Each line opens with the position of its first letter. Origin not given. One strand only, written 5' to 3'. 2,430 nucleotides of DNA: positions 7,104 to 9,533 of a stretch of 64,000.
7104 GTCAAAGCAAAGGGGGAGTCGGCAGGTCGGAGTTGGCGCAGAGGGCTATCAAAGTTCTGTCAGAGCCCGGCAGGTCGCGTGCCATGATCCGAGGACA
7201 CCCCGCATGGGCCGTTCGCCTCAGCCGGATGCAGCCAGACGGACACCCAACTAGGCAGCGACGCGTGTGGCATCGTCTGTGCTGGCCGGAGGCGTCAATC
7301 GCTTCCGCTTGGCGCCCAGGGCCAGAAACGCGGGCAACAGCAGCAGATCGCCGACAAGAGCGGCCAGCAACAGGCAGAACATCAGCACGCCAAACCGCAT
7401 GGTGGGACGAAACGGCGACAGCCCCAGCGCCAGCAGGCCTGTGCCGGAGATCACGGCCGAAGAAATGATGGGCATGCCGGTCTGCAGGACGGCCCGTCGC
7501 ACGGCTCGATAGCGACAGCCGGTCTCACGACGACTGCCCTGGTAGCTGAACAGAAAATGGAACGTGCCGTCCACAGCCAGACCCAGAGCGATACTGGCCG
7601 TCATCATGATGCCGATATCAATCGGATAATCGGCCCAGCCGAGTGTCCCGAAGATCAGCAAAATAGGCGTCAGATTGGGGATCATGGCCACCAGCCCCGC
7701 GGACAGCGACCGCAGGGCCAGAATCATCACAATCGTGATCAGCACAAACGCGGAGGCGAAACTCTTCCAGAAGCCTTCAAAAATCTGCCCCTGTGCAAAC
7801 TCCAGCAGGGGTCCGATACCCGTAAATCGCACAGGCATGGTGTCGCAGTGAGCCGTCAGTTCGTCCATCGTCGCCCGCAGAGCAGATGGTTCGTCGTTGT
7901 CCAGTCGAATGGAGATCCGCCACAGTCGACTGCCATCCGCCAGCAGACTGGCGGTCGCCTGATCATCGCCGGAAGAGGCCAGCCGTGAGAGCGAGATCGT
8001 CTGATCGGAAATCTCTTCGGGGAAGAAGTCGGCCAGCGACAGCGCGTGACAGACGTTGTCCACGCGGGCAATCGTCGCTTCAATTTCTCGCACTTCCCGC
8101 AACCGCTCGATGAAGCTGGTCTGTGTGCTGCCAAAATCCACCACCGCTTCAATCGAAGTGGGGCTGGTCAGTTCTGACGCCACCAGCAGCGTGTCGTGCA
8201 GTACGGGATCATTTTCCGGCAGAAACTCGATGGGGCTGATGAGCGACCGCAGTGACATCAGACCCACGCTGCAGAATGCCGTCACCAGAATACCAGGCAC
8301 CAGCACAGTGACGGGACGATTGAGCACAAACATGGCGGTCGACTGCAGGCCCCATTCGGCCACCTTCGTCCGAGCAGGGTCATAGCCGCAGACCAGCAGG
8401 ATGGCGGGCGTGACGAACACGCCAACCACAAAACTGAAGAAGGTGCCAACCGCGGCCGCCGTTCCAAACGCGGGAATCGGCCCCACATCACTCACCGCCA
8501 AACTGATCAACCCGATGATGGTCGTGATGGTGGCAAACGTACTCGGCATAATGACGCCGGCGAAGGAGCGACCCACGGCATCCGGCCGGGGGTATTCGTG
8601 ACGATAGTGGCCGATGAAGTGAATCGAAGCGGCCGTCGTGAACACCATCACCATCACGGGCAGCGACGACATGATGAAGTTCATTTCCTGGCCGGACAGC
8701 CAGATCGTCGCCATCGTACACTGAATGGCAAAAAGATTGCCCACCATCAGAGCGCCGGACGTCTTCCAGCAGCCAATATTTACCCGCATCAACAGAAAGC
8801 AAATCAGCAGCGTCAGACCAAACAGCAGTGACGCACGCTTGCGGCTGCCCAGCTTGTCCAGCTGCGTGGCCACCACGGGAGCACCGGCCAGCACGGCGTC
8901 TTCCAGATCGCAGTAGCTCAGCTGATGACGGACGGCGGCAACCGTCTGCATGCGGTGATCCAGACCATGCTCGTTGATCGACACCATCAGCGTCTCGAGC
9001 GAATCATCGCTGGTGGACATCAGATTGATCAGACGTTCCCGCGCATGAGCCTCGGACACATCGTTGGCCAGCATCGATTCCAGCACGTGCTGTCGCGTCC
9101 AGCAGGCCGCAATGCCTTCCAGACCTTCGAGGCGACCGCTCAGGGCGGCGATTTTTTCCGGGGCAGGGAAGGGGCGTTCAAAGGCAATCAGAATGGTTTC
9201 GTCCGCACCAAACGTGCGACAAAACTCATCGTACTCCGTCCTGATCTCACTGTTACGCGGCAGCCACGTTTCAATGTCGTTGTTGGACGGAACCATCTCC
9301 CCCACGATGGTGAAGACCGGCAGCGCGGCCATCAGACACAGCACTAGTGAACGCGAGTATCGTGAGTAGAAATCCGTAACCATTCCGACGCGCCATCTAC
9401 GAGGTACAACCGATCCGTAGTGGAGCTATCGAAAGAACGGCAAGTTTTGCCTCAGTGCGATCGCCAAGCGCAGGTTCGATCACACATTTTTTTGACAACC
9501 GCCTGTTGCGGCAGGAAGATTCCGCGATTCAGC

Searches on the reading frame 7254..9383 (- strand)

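Call 58: search_protein_families(library=pfam, proteins=[window:7254-9383:-], max_evalue=0.00001)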
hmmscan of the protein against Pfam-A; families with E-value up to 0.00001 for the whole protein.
window:7254-9383:- (710 aa): 1 family
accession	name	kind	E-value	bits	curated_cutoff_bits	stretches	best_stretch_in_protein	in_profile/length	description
PF03176.21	MMPL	-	1.8e-19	70.3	20.5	2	453-699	70-310/333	MMPL family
